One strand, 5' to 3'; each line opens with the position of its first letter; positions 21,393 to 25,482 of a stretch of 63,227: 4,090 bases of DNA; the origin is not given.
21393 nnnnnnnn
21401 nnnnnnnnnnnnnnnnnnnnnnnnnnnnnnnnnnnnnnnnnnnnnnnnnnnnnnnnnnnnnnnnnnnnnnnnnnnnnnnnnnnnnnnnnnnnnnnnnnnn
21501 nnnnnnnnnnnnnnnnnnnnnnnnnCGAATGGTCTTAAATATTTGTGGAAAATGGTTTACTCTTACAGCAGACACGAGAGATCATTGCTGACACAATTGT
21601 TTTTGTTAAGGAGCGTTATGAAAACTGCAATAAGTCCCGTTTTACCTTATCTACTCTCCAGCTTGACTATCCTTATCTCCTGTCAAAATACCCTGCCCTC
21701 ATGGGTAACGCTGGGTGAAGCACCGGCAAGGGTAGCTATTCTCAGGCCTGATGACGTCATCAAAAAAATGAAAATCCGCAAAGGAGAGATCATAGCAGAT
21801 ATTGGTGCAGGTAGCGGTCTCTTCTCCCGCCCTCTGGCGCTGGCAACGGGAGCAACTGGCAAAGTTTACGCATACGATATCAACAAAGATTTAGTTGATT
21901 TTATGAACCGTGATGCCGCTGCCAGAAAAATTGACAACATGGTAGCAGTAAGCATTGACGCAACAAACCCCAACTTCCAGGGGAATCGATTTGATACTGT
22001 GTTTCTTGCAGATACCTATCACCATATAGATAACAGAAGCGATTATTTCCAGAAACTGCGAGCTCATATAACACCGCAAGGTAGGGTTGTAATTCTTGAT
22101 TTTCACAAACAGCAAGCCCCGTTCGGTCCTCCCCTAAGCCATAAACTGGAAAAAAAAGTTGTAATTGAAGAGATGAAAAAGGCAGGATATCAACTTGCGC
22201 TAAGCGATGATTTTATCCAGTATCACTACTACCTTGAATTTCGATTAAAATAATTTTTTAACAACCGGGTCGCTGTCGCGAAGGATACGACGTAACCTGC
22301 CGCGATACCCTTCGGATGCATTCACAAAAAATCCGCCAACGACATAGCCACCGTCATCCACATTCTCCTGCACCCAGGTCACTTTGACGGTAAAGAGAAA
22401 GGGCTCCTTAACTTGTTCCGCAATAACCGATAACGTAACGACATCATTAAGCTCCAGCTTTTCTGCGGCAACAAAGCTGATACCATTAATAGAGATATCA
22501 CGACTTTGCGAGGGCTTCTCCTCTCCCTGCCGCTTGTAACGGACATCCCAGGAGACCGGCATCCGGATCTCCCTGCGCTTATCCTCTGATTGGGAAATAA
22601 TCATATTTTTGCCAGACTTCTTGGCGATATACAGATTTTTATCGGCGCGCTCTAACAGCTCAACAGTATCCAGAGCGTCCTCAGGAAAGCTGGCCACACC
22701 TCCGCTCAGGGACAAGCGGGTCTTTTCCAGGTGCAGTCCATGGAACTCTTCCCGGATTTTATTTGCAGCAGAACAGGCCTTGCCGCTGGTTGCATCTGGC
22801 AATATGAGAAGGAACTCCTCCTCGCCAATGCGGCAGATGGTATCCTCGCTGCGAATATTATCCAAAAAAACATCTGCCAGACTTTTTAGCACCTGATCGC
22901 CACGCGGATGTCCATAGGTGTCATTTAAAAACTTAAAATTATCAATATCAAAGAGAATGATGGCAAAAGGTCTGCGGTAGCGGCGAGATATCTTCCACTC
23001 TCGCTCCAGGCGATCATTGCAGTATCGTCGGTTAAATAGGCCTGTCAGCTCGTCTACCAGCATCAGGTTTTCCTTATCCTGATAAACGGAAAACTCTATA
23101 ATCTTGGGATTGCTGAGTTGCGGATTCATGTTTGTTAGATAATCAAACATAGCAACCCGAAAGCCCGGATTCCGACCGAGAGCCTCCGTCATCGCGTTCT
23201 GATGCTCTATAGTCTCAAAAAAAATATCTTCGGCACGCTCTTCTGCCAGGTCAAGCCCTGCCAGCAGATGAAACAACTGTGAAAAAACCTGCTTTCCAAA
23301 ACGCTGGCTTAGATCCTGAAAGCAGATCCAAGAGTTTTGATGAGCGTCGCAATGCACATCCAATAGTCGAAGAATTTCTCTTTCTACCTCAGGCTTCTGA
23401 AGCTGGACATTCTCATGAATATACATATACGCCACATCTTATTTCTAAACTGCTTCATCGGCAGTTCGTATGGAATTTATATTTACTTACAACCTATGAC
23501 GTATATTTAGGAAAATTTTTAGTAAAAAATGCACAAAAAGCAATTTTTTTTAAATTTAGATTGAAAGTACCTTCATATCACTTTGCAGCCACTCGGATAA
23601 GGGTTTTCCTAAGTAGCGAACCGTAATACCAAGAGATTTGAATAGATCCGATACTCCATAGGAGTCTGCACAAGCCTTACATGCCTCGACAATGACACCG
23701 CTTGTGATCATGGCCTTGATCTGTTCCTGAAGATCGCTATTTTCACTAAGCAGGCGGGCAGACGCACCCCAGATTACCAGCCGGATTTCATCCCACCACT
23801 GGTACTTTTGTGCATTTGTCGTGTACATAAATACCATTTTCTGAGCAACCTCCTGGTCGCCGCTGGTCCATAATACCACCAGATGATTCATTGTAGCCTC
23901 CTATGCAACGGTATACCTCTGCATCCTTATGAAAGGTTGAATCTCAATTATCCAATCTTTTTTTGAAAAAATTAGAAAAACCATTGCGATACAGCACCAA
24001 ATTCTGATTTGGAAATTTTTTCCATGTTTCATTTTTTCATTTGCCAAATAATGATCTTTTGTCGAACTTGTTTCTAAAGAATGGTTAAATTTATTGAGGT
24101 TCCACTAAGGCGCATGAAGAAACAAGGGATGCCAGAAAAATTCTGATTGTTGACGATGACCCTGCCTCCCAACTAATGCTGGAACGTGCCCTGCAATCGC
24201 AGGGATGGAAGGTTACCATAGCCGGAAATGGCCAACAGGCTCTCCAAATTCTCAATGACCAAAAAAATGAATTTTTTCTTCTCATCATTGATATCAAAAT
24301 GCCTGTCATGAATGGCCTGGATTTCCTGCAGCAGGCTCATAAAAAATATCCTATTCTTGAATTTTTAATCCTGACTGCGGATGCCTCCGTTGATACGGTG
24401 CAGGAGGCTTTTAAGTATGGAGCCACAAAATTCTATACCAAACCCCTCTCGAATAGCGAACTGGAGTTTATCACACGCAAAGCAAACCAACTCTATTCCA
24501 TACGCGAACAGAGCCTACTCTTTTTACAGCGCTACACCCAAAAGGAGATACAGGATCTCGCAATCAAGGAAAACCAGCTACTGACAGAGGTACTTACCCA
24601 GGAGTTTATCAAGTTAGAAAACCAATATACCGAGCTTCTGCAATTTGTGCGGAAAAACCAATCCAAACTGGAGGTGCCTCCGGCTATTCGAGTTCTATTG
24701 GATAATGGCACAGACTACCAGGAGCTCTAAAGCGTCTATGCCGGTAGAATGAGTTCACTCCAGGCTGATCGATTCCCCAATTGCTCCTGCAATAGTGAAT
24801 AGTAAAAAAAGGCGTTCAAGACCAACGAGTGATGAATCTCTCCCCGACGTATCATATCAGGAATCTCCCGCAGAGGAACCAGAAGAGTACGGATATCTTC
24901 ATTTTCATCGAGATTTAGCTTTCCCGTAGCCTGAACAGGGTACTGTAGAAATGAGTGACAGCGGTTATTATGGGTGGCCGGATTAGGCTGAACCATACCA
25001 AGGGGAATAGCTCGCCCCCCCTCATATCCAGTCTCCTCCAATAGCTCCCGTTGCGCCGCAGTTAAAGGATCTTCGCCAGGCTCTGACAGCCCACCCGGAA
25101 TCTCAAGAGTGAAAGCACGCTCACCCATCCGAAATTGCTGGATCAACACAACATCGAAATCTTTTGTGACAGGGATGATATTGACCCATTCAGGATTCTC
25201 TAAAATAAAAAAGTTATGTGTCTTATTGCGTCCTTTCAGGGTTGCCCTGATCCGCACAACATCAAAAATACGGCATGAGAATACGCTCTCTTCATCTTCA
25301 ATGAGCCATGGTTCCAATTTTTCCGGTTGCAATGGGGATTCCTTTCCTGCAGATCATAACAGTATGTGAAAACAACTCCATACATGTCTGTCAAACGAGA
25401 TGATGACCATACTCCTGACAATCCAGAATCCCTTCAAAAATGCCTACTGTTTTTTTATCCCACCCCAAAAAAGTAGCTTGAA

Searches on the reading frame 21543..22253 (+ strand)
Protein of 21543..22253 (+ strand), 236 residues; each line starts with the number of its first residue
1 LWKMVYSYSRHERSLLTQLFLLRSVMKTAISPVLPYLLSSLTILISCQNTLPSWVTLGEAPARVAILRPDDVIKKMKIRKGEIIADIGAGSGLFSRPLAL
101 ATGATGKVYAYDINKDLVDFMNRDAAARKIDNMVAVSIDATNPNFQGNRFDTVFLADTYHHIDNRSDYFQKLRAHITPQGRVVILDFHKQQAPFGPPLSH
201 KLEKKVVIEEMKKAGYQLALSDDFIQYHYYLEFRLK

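Call 36: search_protein_families(library=pfam, proteins=[window:21543-22253:+], max_evalue=0.001)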
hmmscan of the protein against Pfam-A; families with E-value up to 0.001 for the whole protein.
window:21543-22253:+ (236 aa): 11 families
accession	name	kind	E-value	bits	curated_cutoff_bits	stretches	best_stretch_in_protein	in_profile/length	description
PF13847.12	Methyltransf_31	-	9.9e-15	54.9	27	1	79-196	2-120/145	Methyltransferase domain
PF13649.12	Methyltransf_25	-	2.7e-13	50.8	27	1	84-180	1-97/97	Methyltransferase domain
PF08241.18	Methyltransf_11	-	3.3e-13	50.5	21.2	1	86-184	2-95/95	Methyltransferase domain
PF08242.18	Methyltransf_12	-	1.3e-12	48.7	30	1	86-182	2-98/98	Methyltransferase domain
PF13489.12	Methyltransf_23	-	4.4e-10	40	27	1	78-189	20-121/164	Methyltransferase domain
PF08704.16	GCD14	-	4e-07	30.4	26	1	72-155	32-119/247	tRNA methyltransferase complex GCD14 subunit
PF01209.24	Ubie_methyltran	-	4.9e-07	29.8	20.1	1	71-193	38-160/233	ubiE/COQ5 methyltransferase family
PF02475.24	TRM5-TYW2_MTfase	-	4.5e-05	23.9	28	1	77-159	33-114/164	TRM5/TYW2 methyltransferase domain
PF01728.25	FtsJ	-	7.8e-05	23.1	24.1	1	72-153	12-95/181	FtsJ-like methyltransferase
PF05175.20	MTS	-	0.00014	22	23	1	75-193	26-147/170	Methyltransferase small domain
PF06325.19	PrmA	-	0.00099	19.1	22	0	77-153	158-230/296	Ribosomal protein L11 methyltransferase (PrmA)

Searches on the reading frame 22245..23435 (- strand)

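Call 36: search_protein_families(library=pfam, proteins=[window:22245-23435:-], max_evalue=0.001)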
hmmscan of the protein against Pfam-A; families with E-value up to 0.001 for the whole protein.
window:22245-23435:- (396 aa): 2 families
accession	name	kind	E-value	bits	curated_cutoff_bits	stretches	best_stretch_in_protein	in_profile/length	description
PF00990.26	GGDEF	-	3.3e-41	141.2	23.8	1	127-277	3-160/161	Diguanylate cyclase, GGDEF domain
PF07238.19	PilZ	-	2.9e-11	44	22.5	1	285-385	1-100/102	PilZ domain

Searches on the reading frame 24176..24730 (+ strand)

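Call 36: search_protein_families(library=pfam, proteins=[window:24176-24730:+], max_evalue=0.001)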
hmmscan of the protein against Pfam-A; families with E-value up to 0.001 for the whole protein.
window:24176-24730:+ (184 aa): 1 family
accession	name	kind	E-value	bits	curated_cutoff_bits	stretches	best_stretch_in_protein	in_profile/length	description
PF00072.30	Response_reg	-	6.7e-18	65.3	30.2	1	2-97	14-107/111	Response regulator receiver domain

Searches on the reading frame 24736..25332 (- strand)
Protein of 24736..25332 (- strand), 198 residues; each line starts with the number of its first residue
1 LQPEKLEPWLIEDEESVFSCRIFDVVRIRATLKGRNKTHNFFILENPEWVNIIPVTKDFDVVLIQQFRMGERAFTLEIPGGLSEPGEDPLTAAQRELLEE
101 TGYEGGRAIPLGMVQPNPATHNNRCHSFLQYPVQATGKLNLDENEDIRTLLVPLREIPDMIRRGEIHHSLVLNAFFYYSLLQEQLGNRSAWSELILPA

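Call 36: search_protein_families(library=pfam, proteins=[window:24736-25332:-], max_evalue=0.001)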
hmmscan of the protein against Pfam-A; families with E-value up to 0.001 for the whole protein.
window:24736-25332:- (198 aa): 1 family
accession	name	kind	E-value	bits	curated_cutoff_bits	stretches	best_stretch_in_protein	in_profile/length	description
PF00293.34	NUDIX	-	4.4e-15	56.3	21.1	1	51-161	7-120/134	NUDIX domain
